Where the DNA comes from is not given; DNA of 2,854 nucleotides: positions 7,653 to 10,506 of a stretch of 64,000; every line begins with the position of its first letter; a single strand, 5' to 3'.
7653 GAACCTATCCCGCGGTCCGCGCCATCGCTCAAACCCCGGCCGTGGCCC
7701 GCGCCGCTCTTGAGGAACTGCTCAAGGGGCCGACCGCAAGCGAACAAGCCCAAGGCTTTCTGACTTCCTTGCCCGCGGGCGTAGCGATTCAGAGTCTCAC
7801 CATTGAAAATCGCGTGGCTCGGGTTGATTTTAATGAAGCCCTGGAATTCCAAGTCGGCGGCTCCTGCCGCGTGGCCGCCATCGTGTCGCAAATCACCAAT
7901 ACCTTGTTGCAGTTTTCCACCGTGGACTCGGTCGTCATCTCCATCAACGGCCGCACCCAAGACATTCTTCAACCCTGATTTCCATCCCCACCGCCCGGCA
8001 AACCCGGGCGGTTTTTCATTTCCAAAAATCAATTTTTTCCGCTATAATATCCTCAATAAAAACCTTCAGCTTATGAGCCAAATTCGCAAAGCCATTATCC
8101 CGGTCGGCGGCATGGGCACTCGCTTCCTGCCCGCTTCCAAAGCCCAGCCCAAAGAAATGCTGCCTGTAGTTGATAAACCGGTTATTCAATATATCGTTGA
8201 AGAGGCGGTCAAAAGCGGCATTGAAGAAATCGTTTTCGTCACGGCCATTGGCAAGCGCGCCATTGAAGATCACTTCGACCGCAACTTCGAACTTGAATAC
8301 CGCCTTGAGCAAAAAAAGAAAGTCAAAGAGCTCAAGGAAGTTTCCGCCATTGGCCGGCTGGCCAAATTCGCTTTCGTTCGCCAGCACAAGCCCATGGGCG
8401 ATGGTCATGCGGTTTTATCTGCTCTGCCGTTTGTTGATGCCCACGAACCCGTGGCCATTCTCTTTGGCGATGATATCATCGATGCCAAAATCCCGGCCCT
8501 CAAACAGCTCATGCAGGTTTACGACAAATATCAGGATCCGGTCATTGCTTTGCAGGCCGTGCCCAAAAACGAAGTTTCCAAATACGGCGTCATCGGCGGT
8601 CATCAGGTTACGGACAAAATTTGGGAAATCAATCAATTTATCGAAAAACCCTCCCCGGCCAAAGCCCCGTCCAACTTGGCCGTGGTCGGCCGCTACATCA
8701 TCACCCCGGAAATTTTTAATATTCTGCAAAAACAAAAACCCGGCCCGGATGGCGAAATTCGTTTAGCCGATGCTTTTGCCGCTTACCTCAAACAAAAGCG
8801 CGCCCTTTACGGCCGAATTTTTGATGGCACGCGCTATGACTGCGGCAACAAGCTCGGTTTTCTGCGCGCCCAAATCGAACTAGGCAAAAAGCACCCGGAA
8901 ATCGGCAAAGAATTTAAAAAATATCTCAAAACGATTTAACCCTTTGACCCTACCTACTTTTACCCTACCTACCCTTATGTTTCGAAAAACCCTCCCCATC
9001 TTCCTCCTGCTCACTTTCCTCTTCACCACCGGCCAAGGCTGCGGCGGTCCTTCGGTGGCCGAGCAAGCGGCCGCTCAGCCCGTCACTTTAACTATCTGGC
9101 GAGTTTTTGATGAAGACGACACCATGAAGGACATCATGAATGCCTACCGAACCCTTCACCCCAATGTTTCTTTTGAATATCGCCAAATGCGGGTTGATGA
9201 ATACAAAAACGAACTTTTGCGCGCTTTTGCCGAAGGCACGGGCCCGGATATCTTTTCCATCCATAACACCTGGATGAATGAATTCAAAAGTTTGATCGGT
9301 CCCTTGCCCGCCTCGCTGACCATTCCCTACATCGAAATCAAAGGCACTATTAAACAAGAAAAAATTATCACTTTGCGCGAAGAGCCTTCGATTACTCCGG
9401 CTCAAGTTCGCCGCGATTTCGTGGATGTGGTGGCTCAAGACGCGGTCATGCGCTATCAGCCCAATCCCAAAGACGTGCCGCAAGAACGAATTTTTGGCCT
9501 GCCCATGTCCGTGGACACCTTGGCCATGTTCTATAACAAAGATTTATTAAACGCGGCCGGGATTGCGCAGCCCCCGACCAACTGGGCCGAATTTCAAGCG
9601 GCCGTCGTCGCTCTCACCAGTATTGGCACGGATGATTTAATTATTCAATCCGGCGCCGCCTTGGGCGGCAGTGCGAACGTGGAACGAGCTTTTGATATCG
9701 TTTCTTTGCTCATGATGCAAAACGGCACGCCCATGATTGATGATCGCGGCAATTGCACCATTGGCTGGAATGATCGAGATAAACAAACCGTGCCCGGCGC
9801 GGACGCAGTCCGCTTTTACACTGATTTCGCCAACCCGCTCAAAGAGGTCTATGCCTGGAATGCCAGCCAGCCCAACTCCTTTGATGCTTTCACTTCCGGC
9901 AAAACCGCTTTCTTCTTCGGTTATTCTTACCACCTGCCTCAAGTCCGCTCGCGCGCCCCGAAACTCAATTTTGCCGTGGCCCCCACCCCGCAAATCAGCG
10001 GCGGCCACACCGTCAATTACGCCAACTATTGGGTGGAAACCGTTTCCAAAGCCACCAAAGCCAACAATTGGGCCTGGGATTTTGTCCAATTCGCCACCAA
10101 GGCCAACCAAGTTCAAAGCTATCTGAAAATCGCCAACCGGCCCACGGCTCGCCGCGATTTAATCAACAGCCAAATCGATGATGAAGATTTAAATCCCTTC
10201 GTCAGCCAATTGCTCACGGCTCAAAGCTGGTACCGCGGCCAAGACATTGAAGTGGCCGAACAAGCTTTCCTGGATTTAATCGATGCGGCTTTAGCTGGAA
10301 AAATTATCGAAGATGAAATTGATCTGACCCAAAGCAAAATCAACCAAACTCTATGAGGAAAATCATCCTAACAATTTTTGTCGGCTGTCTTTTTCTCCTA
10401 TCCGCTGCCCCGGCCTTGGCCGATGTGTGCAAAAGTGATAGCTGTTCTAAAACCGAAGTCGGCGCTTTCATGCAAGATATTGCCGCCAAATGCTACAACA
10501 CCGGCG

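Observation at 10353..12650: Tandem array of five T4SS-pilin-like (TrbC/VirB2-like) paralogs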

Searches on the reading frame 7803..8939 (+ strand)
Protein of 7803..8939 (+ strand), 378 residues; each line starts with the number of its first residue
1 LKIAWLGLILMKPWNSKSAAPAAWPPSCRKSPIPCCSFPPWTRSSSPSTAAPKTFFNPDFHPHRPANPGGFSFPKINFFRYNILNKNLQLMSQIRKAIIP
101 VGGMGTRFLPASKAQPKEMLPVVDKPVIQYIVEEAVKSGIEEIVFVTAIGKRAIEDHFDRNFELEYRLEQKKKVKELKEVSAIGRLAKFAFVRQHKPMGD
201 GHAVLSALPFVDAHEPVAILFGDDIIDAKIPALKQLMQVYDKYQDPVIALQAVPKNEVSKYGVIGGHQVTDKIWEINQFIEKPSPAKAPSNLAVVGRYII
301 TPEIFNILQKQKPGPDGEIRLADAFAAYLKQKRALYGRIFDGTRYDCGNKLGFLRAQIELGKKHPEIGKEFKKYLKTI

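Call 6: search_protein_families(library=pfam, proteins=[window:7803-8939:+], max_evalue=0.01)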
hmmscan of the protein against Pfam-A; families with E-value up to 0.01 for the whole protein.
window:7803-8939:+ (378 aa): 2 families
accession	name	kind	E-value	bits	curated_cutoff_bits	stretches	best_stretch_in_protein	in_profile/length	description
PF00483.29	NTP_transferase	-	3e-32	112.6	21.2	1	96-358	1-240/245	Nucleotidyl transferase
PF12804.13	NTP_transf_3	-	2.4e-05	25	27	1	97-250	1-121/160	MobA-like NTP transferase domain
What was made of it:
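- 8073..8939 (+): galU (UTP-glucose-1-phosphate uridylyltransferase), a conserved upstream neighbour of the array. Pfam NTP_transferase also matches (call 6).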

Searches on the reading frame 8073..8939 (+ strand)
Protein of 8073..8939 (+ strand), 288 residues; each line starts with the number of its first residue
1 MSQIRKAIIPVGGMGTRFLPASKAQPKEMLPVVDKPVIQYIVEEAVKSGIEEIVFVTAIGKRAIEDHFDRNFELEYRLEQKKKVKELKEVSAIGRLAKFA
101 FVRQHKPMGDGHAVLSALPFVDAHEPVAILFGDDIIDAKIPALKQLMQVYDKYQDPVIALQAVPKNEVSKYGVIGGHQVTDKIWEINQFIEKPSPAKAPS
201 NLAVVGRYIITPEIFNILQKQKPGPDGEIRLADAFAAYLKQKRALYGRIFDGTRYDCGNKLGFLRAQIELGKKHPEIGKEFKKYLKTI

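Call 71: search_protein_families(library=ncbifam, proteins=[window:8073-8939:+], max_evalue=0.01)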
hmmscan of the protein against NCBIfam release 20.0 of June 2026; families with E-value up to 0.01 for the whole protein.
window:8073-8939:+ (288 aa): 33 families (the best 25 are shown)
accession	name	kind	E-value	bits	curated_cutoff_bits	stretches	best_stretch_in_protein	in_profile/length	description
TIGR01099.1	galU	equivalog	5.5e-104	347.4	326.8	1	4-266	1-261/261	UTP--glucose-1-phosphate uridylyltransferase GalU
NF009928.0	PRK13389.1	equivalog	2.9e-71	240.1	548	1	2-286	6-295/302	UTP--glucose-1-phosphate uridylyltransferase GalU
NF007516.0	PRK10122.1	equivalog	2.8e-61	207.3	534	1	6-287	5-293/297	UTP--glucose-1-phosphate uridylyltransferase GalF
TIGR01105.1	galF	equivalog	1e-56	192.3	659.2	1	6-286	5-292/297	GalU regulator GalF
TIGR01208.1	rmlA_long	equivalog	2.8e-32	112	320.25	1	6-268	1-232/353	glucose-1-phosphate thymidylyltransferase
TIGR03992.1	Arch_glmU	subfamily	7.9e-32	110.6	292.1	1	6-266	2-223/393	bifunctional sugar-1-phosphate nucleotidylyltransferase/acetyltransferase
NF041313.1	UDPGP_AglF_Halo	equivalog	2.6e-27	95.8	400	2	100-259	74-223/234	UTP--glucose-1-phosphate uridylyltransferase AglF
TIGR01207.1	rmlA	equivalog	2.3e-17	63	360.65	1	6-243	1-208/286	glucose-1-phosphate thymidylyltransferase RfbA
NF041173.1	Sug_nt_acttase_Thmprot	equivalog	3.1e-16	59.3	600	1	6-243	2-201/405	bifunctional sugar-1-phosphate nucleotidylyltransferase/acetyltransferase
NF012024.0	PRK15480.1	equivalog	7.2e-15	54.9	588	2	3-57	2-56/292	glucose-1-phosphate thymidylyltransferase RfbA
NF052502.1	man1P_GTase_Rv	exception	1.4e-13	50.5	440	1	6-267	2-227/352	mannose-1-phosphate guanylyltransferase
NF049965.1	GlMnHpPGnyltfHddC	equivalog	2e-13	50.5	300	1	6-80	2-79/221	D-glycero-D-manno-heptose 1-phosphate guanosyltransferase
TIGR02091.1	glgC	equivalog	2.4e-13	49.9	424.9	1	7-277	3-266/364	glucose-1-phosphate adenylyltransferase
NF003670.0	PRK05293.1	equivalog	2.7e-12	46.3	470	1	7-277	7-265/382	glucose-1-phosphate adenylyltransferase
TIGR01173.1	glmU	equivalog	2.8e-10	39.7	366.85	1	7-177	3-141/452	bifunctional UDP-N-acetylglucosamine diphosphorylase/glucosamine-1-phosphate N-acetyltransferase GlmU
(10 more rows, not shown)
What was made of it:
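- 8073..8939 (+): TIGR01099 scores 347.4 bits against a cutoff of 326.8 (call 71).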

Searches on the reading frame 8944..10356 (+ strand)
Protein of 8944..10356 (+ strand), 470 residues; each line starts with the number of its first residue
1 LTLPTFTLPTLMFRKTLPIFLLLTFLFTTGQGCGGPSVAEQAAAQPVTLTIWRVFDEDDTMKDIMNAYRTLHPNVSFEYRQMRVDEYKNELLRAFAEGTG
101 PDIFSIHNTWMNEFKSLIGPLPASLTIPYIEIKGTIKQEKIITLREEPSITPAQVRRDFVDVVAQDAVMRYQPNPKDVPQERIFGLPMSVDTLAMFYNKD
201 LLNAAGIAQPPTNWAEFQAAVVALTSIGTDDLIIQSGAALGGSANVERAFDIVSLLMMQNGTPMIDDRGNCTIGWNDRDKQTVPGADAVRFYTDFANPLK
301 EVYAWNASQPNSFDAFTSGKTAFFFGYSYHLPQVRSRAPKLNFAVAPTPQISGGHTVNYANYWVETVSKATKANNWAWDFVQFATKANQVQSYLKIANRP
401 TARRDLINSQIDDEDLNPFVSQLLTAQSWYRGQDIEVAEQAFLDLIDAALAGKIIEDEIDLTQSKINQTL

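Call 6: search_protein_families(library=pfam, proteins=[window:8944-10356:+], max_evalue=0.01)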
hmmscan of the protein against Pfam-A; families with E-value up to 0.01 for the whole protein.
window:8944-10356:+ (470 aa): 2 families
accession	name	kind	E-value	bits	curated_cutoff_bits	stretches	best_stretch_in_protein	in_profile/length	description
PF01547.30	SBP_bac_1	-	1.6e-26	94.5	26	1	163-387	77-303/307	Bacterial extracellular solute-binding protein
PF13416.11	SBP_bac_8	-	4.4e-21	76.3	27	1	65-407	3-266/279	Bacterial extracellular solute-binding protein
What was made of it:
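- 8944..10356 (+): Orphan family-1 solute-binding protein, probably a lipoprotein (..TGQGC), directly upstream of the array. Its TGA stop overlaps the ATG of P1 (ATGA at 10353-10356). SBP_bac_1 scores 94.5 bits and SBP_bac_8 76.3 bits (call 6).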

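Call 71: search_protein_families(library=ncbifam, proteins=[window:8944-10356:+], max_evalue=0.01)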
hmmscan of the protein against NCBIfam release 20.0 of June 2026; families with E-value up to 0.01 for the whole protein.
window:8944-10356:+ (470 aa): 2 families
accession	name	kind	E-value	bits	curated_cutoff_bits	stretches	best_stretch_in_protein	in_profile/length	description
NF053763.1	ABCarbgalBndGanS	equivalog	1.1e-07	31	700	1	143-222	104-177/420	galactooligosaccharide ABC transporter substrate-binding protein GanS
NF007011.0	PRK09474.1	equivalog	0.00034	19.5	291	0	181-221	127-162/396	maltose/maltodextrin ABC transporter substrate-binding protein MalE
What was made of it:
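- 8944..10356 (+): There are weak GanS/MalE-like matches (call 71).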
